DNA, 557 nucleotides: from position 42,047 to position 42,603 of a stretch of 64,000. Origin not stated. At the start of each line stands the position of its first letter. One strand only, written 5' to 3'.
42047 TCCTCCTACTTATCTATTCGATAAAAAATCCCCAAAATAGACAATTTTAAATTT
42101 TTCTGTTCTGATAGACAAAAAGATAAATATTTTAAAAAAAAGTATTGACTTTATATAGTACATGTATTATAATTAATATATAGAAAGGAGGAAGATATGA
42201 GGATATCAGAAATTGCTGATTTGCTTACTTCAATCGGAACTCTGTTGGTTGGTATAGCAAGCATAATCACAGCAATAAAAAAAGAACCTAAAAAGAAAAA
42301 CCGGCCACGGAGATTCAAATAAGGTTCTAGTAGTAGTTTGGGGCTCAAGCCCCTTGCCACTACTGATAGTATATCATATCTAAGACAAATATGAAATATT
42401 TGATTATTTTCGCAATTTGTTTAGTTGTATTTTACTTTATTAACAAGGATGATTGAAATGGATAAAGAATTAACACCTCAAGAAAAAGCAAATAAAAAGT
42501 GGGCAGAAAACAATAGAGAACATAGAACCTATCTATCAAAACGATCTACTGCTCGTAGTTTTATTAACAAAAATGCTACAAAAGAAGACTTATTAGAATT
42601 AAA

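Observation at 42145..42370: Candidate type I toxin: 41-aa TM peptide with poly-basic tail, consensus promoter and structured 3' end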

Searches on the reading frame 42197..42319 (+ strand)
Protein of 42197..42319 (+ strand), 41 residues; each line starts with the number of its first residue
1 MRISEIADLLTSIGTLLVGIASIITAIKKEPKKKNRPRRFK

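Call 6: search_protein_families(library=pfam, proteins=[window:42197-42319:+], max_evalue=1)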
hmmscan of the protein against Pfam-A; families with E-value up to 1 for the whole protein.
seq(41 aa): 0 families

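Call 7: search_protein_families(library=ncbifam, proteins=[window:42197-42319:+], max_evalue=1)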
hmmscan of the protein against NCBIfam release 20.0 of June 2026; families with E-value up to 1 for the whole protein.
seq(41 aa): 0 families

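Call 12: search_dna_similar(query=window:42197-42319:+, collection=phages, mode=protein, max_evalue=10, max_rows=60, rows=spread)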
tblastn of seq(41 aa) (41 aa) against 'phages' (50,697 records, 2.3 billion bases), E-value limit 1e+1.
Records with a match: 21; places in all: 21; records where one place covers at least 80% of the query: 0.
Best place of each record, by identity: >=99% 18; 60-80% 2; <60% 1.
By first word of the organism name: Streptococcus 20; Rhodococcus 1.
By host as written in the record: Streptococcus agalactiae 2; Streptococcus agalactiae A909 1; Streptococcus agalactiae JN_AR_GBS78 1; Streptococcus agalactiae JN_AR_GBS373 1; Streptococcus agalactiae JN_AR_GBS376 1; Streptococcus agalactiae BSU451 1; Streptococcus agalactiae ERR129758 1; Streptococcus agalactiae JN_AR_GBS26 1; and 12 more.
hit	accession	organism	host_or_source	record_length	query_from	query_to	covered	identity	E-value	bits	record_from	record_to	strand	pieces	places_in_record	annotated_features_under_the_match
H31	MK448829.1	Streptococcus phage Javan7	Streptococcus agalactiae A909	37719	1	27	66%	100.0%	2e-7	49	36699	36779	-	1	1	none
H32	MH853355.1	Streptococcus phage LF1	Streptococcus agalactiae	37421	1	27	66%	100.0%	2e-7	49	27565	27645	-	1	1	hypothetical protein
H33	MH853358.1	Streptococcus phage LF4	Streptococcus agalactiae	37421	1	27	66%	100.0%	2e-7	49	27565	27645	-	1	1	hypothetical protein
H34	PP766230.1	Streptococcus phage phiGBSVK-E1_GBSInt3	Streptococcus agalactiae JN_AR_GBS78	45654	1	27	66%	100.0%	2e-7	49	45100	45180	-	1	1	hypothetical protein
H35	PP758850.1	Streptococcus phage phiGBSVK-D_GBSInt1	Streptococcus agalactiae JN_AR_GBS373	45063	1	27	66%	100.0%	2e-7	49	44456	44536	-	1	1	hypothetical protein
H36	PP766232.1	Streptococcus phage phiGBSVK-E1_GBSInt11.1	Streptococcus agalactiae JN_AR_GBS376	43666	1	27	66%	100.0%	2e-7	49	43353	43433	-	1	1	hypothetical protein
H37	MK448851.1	Streptococcus phage Javan14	Streptococcus agalactiae BSU451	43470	1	27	66%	100.0%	2e-7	49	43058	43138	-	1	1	none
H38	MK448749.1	Streptococcus phage Javan39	Streptococcus agalactiae ERR129758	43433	1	27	66%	100.0%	2e-7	49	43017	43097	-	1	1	none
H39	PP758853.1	Streptococcus phage phiGBSVK-D_GBSInt3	Streptococcus agalactiae JN_AR_GBS26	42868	1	27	66%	100.0%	2e-7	49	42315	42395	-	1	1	none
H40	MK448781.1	Streptococcus phage Javan5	Streptococcus agalactiae 2603V_R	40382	1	27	66%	100.0%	2e-7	49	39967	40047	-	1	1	none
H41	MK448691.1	Streptococcus phage Javan17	Streptococcus agalactiae CCUG_17336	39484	1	27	66%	100.0%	2e-7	49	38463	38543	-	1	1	none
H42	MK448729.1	Streptococcus phage Javan31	Streptococcus agalactiae ERR054992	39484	1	27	66%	100.0%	2e-7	49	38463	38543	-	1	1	none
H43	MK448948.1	Streptococcus phage Javan46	Streptococcus agalactiae GB00111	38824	1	27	66%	100.0%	2e-7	49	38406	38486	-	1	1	none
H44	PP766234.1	Streptococcus phage phiGBSVK-E2_GBSInt3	Streptococcus agalactiae JN_AR_GBS139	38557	1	27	66%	100.0%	2e-7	49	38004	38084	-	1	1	none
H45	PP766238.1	Streptococcus phage phiGBSVK-E2_GBSInt8.1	Streptococcus agalactiae JN_AR_GBS159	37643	1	27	66%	100.0%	2e-7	49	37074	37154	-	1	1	hypothetical protein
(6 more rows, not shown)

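Call 37: find_homologous_proteins(query=window:42197-42319:+, max_evalue=10)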
Query seq(41 aa) (41 aa): 4 proteins with E <= 10 among 4 candidates.
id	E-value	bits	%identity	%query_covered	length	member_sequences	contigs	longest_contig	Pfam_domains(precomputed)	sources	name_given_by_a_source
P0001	1.5e-16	75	100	100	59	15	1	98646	-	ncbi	ncbi:TPA: hypothetical protein ACWZQO_000265, partial [Streptococcus agalactiae]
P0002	6.5e-16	73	98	100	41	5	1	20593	-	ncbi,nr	ncbi:hypothetical protein [Streptococcus agalactiae]|nr:hypothetical protein [Streptococcus agalacti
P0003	2.7e-15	71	95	100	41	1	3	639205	-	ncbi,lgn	ncbi:TPA: hypothetical protein ACGV5S_000853 [Streptococcus agalactiae]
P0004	3.5e-8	49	88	83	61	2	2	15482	-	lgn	-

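Call 56: find_related_loci(query=A2, collection=genome_contigs, flank=1500)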
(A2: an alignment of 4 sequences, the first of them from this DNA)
Query A2 (41 aa) in genome_contigs; peptide patterns used: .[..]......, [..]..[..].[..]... (x = any residue, [..] = any of these).
167 stretches matched a pattern; 3 encode a relative of the query (tblastn E <= 1e-3); 3 distinct loci.
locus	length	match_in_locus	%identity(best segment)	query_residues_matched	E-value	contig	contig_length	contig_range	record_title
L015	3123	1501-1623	98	1-41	2e-23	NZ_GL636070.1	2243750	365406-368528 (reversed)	Streptococcus agalactiae ATCC 13813 SCAFFOLD1, whole genome shotgun sequence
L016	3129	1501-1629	63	1-41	8e-14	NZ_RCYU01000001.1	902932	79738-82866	Streptococcus sp. bf_0095 Scaffold_0001, whole genome shotgun sequence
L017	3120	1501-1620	63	1-41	1e-13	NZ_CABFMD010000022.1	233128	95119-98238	Streptococcus parasanguinis isolate Streptococcus_parasanguinis_BgEED34, whole genome shotgun sequence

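Call 59: find_related_loci(query=A2, collection=viral_contigs, flank=1500)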
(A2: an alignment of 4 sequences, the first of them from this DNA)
Query A2 (41 aa) in viral_contigs; peptide patterns used: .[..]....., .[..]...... (x = any residue, [..] = any of these).
300 stretches matched a pattern; 53 encode a relative of the query (tblastn E <= 1e-3); 53 distinct loci.
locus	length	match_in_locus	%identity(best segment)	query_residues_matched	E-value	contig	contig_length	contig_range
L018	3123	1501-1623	100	1-41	9e-23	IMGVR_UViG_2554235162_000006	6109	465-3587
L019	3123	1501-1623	100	1-41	8e-23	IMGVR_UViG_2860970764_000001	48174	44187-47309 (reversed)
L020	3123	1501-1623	100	1-41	1e-22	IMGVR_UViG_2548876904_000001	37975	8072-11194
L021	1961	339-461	100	1-41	1e-22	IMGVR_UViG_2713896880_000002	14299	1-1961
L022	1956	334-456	100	1-41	1e-22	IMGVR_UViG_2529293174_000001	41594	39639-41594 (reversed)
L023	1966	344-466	100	1-41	1e-22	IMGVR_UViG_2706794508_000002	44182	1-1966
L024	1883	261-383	100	1-41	1e-22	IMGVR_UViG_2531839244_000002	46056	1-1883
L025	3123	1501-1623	100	1-41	1e-22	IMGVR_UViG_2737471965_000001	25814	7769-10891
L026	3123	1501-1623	100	1-41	1e-22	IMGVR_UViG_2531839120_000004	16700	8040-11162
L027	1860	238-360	100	1-41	1e-22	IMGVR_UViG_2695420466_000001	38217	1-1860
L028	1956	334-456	100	1-41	1e-22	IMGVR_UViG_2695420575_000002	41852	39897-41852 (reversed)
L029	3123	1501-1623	100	1-41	1e-22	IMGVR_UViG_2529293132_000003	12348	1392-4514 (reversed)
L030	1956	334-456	100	1-41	1e-22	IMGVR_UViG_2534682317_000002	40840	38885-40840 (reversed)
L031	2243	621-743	100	1-41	1e-22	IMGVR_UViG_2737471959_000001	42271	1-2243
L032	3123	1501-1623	100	1-41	1e-22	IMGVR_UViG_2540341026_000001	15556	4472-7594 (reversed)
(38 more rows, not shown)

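Call 74: search_protein_families(library=phrogs, proteins=[window:42197-42319:+], max_evalue=1)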
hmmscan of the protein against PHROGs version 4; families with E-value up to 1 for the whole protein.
seq(41 aa): 2 families
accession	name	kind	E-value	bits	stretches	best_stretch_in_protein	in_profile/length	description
phrog_3399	-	unknown function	4.8e-20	72.9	1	1-41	5-48/48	-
phrog_1490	-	other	0.071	14.4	1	6-39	6-39/106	lipoprotein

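Call 84: search_protein_families(library=padloc, proteins=[window:42197-42319:+], max_evalue=0.01)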
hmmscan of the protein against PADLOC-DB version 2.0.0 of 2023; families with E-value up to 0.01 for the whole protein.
seq(41 aa): 0 families

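Call 119: search_protein_representatives(protein=window:42197-42319:+)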
Query: 41 residues. Proteins with E-value up to 0.001 (for the whole library): 7; up to 1e-10: 0; up to 1e-30: 0. The best 7 are listed.
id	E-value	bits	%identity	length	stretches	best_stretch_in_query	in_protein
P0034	2.5e-09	51.4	63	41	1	1-41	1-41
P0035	1.5e-05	40.0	57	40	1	1-37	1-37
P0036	2.8e-05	39.2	53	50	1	2-39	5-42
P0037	6.0e-05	38.2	37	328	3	3-36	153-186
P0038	1.4e-04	37.0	65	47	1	1-34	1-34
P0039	4.1e-04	35.6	49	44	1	1-37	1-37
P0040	5.7e-04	35.2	54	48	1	3-41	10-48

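Call 122: search_protein_families(library=pfam, alignment_id=A6, max_evalue=10)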
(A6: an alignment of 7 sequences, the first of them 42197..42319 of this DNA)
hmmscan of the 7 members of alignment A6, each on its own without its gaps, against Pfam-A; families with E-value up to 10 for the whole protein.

A. member 1, window:42197-42319:+ (41 aa): 0 families

B. families by the number of members that match (of 7 scanned): 0 families

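Call 123: search_solved_structures(query=A6, max_evalue=10)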
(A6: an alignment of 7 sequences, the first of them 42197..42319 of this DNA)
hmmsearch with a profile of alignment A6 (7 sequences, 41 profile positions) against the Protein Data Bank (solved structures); distinct sequences matched with E-value up to 10: 1.
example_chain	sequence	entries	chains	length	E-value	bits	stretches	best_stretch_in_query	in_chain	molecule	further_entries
3myu_A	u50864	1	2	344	1.4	12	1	15-30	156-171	High affinity transport system protein p37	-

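Call 124: find_encoding_contigs(protein=P0036, flank=1200, max_places=3)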
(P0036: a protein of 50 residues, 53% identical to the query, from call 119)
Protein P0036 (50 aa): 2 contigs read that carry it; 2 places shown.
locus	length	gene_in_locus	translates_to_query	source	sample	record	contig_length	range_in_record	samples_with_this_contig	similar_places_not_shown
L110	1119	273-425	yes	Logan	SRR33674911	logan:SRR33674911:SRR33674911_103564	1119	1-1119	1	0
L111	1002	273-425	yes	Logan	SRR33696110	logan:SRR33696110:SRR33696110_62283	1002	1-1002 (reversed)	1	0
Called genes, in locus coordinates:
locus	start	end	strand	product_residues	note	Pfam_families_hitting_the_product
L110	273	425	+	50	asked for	-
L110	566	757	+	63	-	-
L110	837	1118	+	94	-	?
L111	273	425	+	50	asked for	-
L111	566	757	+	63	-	-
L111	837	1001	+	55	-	?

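Call 125: find_encoding_contigs(protein=P0040, flank=1200, max_places=3)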
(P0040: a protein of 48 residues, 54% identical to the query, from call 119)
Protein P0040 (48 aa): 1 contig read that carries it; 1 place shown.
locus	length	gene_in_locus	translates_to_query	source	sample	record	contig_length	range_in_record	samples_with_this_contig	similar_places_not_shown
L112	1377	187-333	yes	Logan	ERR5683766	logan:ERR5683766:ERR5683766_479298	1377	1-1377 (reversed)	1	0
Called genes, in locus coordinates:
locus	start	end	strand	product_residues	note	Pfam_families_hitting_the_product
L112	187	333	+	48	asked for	-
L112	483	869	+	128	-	-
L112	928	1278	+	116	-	-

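Call 128: find_encoding_contigs(protein=P0034, flank=1200, max_places=2)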
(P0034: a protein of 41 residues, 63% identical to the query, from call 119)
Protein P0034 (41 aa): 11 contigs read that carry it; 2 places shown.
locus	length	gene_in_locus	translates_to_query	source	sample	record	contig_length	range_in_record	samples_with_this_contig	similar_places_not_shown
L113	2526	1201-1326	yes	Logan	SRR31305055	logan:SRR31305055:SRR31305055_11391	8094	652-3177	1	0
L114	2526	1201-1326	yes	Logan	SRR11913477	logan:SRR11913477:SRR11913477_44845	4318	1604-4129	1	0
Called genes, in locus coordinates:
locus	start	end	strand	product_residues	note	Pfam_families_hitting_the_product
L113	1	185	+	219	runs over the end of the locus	PF05257:CHAP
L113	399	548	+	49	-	-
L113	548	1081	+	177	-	PF00583:Acetyltransf_1 (faint), PF13508:Acetyltransf_7 (faint)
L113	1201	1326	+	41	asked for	-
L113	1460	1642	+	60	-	-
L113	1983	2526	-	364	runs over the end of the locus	PF22022:Phage_int_M (faint), PF00589:Phage_integrase, PF22823:MrpR_C_cat (weak)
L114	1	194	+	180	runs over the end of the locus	-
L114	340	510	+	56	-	-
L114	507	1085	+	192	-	-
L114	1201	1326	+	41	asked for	-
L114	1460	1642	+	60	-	-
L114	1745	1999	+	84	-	PF07927:HicA_toxin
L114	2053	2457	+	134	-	PF15919:HicB_lk_antitox, PF15970:HicB-like_2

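Call 129: find_encoding_contigs(protein=P0035, flank=1200, max_places=2)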
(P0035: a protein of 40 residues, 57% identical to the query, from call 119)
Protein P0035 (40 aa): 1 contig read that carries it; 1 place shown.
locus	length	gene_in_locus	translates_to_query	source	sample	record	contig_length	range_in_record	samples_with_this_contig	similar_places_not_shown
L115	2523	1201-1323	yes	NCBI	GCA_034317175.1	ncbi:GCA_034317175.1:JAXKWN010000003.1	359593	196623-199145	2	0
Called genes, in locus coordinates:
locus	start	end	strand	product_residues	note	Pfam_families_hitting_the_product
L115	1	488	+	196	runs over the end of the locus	-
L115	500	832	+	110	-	-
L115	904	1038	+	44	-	-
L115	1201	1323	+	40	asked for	-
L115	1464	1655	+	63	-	-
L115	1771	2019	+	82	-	-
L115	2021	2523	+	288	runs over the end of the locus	PF02498:Bro-N, PF03374:ANT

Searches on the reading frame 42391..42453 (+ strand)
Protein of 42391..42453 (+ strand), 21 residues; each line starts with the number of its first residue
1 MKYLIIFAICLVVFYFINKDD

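Call 6: search_protein_families(library=pfam, proteins=[window:42391-42453:+], max_evalue=1)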
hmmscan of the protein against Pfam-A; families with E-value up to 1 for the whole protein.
seq(21 aa): 0 families

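Call 7: search_protein_families(library=ncbifam, proteins=[window:42391-42453:+], max_evalue=1)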
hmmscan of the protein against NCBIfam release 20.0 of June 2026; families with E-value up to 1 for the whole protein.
seq(21 aa): 1 family
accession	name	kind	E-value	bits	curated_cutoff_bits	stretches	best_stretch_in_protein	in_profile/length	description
NF041023.1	PP0621_fam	subfamily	0.14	12.5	45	1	1-19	1-19/71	PP0621 family protein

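Call 74: search_protein_families(library=phrogs, proteins=[window:42391-42453:+], max_evalue=1)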
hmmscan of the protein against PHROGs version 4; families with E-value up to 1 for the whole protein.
seq(21 aa): 4 families
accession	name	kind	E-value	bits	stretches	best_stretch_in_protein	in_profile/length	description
phrog_36577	-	unknown function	0.0025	18.8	1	1-17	1-17/44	-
phrog_19295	-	unknown function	0.037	14.6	1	1-18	1-19/33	-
phrog_36728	-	unknown function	0.087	14.1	1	6-17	35-46/56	-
phrog_9048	-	unknown function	0.52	11.5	1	5-19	21-35/62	-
